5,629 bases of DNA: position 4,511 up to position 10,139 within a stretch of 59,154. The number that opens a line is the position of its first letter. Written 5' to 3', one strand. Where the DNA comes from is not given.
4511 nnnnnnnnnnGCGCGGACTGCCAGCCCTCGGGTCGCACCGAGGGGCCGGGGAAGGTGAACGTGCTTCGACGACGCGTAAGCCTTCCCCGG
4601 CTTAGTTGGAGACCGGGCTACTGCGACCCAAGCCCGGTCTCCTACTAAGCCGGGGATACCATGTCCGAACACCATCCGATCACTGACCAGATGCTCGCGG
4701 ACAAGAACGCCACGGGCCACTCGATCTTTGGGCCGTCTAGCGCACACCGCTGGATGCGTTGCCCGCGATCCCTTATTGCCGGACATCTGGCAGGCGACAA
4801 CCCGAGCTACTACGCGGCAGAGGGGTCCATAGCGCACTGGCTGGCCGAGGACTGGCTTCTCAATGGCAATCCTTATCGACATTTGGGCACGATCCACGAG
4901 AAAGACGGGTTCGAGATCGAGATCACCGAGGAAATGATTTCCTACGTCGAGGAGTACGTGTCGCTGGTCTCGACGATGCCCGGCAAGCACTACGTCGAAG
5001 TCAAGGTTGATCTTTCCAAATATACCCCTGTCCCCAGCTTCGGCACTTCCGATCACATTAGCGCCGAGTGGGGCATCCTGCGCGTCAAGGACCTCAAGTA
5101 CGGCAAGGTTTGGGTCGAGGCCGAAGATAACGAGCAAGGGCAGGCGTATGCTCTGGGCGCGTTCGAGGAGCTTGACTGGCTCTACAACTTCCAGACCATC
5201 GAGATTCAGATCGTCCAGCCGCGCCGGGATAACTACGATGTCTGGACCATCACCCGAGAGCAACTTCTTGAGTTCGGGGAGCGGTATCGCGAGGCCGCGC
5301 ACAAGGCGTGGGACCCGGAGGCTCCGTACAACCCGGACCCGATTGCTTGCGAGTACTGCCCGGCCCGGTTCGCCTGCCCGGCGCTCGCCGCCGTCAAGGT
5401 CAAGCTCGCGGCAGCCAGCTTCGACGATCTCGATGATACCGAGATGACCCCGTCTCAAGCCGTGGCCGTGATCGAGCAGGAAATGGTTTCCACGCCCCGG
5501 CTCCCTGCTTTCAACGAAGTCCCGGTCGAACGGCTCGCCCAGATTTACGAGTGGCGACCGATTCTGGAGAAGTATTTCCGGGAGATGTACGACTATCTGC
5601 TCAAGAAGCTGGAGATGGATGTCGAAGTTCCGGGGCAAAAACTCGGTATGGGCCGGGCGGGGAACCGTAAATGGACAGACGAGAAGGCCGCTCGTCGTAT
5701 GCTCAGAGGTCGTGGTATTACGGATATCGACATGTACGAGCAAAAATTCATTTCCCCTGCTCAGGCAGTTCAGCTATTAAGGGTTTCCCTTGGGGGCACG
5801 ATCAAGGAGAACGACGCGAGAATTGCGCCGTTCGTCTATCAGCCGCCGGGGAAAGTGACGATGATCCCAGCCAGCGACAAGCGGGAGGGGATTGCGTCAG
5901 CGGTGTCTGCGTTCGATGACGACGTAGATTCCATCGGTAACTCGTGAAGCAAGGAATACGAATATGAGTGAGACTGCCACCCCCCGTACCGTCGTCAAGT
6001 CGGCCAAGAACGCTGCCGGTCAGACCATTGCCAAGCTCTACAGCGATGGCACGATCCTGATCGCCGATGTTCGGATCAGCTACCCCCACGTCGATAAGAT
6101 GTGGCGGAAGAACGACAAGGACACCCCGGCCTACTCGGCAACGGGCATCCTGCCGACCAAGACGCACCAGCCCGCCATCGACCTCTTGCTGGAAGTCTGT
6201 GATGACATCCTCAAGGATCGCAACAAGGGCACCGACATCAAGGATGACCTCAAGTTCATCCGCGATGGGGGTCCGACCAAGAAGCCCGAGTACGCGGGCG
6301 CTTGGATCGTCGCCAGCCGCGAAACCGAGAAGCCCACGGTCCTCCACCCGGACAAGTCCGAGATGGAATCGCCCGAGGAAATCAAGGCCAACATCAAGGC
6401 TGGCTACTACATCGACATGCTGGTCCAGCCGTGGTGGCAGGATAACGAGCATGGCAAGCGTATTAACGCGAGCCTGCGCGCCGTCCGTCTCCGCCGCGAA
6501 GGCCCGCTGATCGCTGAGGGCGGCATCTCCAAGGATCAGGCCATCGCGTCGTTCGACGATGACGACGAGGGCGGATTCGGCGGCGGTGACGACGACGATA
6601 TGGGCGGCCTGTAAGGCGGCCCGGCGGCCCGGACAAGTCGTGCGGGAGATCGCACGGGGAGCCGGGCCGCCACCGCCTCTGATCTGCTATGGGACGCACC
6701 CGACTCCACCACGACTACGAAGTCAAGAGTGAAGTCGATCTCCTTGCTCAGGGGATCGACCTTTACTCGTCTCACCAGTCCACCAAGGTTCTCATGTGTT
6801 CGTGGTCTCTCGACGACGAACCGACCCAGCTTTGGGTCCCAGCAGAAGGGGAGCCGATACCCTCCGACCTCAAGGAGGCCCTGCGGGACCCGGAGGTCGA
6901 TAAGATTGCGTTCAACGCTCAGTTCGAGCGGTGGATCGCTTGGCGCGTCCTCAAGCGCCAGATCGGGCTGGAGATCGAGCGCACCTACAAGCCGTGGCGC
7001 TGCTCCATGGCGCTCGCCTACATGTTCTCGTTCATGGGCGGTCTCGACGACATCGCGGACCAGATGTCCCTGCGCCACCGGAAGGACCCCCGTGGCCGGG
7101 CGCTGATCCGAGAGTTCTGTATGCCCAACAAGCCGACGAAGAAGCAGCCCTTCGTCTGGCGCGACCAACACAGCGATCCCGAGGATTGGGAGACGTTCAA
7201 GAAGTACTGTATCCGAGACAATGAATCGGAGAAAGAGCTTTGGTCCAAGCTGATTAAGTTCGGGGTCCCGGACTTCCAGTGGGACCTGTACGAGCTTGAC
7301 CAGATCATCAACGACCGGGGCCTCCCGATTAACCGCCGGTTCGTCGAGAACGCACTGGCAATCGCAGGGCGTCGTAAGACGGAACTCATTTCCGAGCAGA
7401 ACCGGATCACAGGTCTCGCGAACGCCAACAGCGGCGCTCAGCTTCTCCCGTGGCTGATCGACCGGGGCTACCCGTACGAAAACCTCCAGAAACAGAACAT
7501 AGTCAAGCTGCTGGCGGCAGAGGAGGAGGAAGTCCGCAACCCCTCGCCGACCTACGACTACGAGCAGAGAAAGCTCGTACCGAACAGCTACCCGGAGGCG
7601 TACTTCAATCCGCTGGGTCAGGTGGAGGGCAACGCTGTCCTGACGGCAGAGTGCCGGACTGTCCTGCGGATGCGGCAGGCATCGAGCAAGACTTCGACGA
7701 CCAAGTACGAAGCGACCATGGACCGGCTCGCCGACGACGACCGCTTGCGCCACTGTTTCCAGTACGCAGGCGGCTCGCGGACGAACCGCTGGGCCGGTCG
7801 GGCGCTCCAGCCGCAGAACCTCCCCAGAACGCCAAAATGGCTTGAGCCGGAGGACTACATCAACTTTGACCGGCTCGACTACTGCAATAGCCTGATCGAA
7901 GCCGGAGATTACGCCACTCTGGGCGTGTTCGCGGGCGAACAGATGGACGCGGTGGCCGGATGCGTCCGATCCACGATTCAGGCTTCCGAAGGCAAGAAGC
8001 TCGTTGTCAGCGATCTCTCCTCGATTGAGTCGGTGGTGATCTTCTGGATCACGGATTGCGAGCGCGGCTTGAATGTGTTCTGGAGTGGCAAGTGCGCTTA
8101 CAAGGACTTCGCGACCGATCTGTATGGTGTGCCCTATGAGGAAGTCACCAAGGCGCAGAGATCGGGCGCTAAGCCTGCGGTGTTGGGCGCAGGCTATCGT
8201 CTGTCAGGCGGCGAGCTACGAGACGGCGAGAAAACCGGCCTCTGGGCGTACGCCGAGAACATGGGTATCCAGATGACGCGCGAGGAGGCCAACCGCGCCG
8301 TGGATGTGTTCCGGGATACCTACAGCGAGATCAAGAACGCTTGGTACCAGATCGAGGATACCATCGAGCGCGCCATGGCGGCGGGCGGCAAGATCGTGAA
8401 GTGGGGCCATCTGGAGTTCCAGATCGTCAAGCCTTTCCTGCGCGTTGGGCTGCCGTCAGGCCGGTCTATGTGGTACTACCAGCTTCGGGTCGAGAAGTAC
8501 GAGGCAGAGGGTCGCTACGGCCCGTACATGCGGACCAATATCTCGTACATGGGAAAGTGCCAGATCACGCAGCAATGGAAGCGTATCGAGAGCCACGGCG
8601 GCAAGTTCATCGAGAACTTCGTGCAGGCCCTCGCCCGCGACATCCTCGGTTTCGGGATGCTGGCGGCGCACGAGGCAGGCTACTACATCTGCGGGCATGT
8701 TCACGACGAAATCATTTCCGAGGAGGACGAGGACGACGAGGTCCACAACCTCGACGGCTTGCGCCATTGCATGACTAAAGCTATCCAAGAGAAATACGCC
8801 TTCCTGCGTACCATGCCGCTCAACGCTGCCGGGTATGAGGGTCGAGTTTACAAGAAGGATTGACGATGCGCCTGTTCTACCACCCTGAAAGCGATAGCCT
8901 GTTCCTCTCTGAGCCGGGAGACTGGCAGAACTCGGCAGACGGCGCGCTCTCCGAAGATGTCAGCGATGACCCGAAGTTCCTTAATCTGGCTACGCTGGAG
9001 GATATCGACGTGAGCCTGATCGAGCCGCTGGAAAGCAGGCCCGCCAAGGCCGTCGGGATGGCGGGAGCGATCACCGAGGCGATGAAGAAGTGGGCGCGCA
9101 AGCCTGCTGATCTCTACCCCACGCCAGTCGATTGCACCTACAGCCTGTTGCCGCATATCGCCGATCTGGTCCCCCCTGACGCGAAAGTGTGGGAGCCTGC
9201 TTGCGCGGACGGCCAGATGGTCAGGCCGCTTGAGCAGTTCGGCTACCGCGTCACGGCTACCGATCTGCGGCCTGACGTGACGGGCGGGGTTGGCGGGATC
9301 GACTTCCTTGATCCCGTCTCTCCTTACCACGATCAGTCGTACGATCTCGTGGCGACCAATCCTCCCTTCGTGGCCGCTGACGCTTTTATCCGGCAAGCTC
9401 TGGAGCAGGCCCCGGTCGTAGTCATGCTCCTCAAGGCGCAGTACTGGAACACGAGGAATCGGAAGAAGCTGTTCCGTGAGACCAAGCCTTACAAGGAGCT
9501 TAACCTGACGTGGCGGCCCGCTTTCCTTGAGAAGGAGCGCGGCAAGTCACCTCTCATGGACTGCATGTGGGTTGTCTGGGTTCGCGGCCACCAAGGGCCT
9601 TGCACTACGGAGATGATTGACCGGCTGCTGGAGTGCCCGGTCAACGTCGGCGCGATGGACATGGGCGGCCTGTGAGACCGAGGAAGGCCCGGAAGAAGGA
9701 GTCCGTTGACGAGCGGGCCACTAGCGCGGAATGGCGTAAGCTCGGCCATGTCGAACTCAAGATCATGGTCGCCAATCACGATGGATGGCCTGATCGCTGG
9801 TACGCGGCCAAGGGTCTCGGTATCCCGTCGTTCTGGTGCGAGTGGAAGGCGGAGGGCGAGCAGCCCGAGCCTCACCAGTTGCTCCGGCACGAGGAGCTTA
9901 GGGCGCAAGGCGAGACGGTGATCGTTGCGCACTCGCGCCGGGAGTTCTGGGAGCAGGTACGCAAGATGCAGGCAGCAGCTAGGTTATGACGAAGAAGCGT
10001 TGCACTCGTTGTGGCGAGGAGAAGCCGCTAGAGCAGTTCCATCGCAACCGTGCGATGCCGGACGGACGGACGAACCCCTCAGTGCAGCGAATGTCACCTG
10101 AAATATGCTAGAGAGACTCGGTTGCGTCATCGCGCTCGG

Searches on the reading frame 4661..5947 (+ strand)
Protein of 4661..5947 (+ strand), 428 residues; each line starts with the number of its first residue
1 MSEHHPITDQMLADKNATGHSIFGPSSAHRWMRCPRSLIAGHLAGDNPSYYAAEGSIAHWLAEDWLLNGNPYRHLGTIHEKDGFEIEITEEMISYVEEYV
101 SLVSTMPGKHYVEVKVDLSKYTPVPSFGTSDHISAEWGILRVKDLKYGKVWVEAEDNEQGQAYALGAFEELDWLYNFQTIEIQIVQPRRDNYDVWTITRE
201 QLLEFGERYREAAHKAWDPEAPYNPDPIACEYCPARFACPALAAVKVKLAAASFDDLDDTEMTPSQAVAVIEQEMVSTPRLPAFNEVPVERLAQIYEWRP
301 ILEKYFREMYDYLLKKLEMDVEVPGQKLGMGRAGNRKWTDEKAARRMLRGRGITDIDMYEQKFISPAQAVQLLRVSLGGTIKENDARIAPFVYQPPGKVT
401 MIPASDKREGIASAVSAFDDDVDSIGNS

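Call 37: search_protein_families(library=phrogs, proteins=[window:4661-5947:+], max_evalue=0.001)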
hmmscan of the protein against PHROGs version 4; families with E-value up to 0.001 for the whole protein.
window:4661-5947:+ (428 aa): 2 families
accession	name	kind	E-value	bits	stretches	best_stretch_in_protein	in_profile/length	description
phrog_69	-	DNA, RNA and nucleotide metabolism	7.2e-97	326.4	1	5-423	72-478/501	exonuclease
phrog_3953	-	DNA, RNA and nucleotide metabolism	1.1e-24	88.2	1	16-214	9-182/186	exonuclease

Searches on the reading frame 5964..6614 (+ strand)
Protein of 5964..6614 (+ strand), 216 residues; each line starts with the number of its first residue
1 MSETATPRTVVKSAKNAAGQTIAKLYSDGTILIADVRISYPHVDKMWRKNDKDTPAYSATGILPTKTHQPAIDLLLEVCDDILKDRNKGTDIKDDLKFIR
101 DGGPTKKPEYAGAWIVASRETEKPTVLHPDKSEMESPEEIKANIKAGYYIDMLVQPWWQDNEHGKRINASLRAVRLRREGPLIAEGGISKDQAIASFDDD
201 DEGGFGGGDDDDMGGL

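Call 37: search_protein_families(library=phrogs, proteins=[window:5964-6614:+], max_evalue=0.001)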
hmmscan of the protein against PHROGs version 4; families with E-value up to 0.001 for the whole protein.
window:5964-6614:+ (216 aa): 1 family
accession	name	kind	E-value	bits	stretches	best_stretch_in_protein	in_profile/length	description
phrog_112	-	DNA, RNA and nucleotide metabolism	1.2e-26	95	1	21-211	12-205/265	Gp2.5-like ssDNA binding protein and ssDNA annealing protein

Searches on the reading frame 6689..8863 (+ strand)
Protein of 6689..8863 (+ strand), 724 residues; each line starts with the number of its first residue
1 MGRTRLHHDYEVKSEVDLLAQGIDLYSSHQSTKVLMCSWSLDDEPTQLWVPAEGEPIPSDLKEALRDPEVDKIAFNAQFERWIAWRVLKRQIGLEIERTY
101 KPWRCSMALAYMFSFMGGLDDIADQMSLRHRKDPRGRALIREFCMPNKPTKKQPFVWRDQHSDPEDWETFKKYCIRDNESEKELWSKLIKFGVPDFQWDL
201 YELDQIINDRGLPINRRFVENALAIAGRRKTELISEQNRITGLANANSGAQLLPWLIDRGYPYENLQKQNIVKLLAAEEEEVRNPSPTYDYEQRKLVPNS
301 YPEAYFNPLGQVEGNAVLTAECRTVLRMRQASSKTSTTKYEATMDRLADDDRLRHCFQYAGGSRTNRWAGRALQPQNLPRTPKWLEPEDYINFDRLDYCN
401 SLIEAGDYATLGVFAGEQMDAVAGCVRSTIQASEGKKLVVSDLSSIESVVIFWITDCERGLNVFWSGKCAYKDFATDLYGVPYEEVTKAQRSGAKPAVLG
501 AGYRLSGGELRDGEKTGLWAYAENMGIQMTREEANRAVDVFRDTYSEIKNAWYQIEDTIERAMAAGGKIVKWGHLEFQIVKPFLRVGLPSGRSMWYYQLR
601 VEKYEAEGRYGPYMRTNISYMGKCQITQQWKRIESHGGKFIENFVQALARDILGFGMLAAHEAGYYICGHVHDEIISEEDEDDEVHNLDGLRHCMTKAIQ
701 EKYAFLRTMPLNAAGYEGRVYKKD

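Call 37: search_protein_families(library=phrogs, proteins=[window:6689-8863:+], max_evalue=0.001)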
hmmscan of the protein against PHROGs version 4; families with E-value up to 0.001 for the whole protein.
window:6689-8863:+ (724 aa): 5 families
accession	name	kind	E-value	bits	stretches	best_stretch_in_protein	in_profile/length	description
phrog_17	-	DNA, RNA and nucleotide metabolism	5.2e-94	317.3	1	4-721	671-1230/1445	DNA polymerase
phrog_10285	-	DNA, RNA and nucleotide metabolism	1.2e-47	163.5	1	419-724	38-321/321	DNA polymerase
phrog_7766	-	DNA, RNA and nucleotide metabolism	7.7e-41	140.6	1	530-724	4-186/186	DNA polymerase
phrog_2573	-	DNA, RNA and nucleotide metabolism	8.4e-06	26.2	1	433-559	14-141/336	DNA polymerase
phrog_403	-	DNA, RNA and nucleotide metabolism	0.00016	21.7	1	138-202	194-260/321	DNA polymerase exonuclease subunit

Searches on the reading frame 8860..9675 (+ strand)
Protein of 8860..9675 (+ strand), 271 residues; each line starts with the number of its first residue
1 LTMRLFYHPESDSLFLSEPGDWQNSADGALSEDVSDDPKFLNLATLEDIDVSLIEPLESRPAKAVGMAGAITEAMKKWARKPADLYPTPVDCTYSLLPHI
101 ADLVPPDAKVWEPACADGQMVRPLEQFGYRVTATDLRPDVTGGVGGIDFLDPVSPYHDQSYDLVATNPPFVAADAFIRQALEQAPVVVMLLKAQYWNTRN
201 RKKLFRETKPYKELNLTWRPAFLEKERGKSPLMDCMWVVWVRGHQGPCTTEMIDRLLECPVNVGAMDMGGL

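Call 37: search_protein_families(library=phrogs, proteins=[window:8860-9675:+], max_evalue=0.001)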
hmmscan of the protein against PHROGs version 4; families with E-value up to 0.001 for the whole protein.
window:8860-9675:+ (271 aa): 2 families
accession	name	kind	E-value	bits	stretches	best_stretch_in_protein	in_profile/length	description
phrog_799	-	other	1e-44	154.5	1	33-249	159-375/458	DNA methyltransferase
phrog_9133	-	unknown function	0.00024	20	1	80-182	731-842/1259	-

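Call 57: search_protein_families(library=pfam, proteins=[window:8860-9675:+], max_evalue=0.01)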
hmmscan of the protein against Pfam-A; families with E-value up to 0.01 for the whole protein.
window:8860-9675:+ (271 aa): 0 families

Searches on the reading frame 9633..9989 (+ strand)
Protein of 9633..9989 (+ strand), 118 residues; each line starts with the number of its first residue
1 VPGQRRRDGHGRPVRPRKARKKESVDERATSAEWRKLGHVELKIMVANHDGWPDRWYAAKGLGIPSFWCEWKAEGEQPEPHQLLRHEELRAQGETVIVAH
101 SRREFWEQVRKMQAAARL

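Call 37: search_protein_families(library=phrogs, proteins=[window:9633-9989:+], max_evalue=0.001)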
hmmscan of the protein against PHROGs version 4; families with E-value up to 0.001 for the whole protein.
window:9633-9989:+ (118 aa): 3 families
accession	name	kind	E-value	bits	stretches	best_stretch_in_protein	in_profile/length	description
phrog_93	-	DNA, RNA and nucleotide metabolism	1.8e-10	41.1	1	17-115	348-444/613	endonuclease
phrog_824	-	unknown function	2.7e-08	35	1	51-112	113-174/265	-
phrog_5702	-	DNA, RNA and nucleotide metabolism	6.8e-05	23.8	1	50-107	5-61/70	Holliday junction resolvase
